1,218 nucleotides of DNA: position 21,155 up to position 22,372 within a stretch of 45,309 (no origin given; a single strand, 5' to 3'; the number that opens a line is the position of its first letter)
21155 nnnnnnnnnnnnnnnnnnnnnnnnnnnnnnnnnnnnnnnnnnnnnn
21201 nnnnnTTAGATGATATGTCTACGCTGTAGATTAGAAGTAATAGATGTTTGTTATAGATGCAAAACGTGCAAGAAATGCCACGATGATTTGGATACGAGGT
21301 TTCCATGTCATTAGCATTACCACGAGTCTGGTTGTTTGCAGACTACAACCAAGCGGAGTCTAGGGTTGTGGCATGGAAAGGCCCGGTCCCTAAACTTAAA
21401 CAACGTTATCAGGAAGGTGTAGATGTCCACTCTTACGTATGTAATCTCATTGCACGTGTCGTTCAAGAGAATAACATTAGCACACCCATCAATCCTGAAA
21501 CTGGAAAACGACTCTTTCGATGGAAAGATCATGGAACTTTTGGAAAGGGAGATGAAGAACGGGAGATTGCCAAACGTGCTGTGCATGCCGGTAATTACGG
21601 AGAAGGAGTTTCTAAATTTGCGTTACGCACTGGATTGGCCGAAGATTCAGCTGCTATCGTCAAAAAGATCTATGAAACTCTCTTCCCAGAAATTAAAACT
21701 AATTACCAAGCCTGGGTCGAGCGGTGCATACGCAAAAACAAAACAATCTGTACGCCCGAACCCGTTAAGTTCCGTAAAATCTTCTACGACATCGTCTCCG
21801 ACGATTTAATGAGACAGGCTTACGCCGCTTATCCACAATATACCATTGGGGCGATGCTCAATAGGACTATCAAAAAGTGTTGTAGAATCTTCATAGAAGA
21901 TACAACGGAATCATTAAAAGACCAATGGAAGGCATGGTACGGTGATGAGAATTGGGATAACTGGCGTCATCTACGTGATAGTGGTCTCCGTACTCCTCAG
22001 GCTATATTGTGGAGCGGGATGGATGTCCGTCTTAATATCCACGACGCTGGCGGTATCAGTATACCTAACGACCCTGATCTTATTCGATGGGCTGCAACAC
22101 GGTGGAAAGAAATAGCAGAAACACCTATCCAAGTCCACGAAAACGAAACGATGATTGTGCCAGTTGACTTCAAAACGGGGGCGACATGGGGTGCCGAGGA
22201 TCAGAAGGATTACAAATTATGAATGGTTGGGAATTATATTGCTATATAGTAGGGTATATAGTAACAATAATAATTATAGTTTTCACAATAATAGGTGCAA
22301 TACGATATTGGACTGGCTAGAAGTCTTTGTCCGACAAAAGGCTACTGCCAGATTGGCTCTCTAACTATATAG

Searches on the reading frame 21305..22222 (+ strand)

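Call 56: search_protein_families(library=pfam, max_evalue=0.01, proteins=[window:21305-22222:+])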
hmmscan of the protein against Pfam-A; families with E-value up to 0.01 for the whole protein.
window:21305-22222:+ (305 aa): 1 family
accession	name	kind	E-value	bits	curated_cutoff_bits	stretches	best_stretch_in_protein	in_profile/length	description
PF00476.26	DNA_pol_A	-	3.9e-09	36.4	34.3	2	8-54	153-199/381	DNA polymerase family A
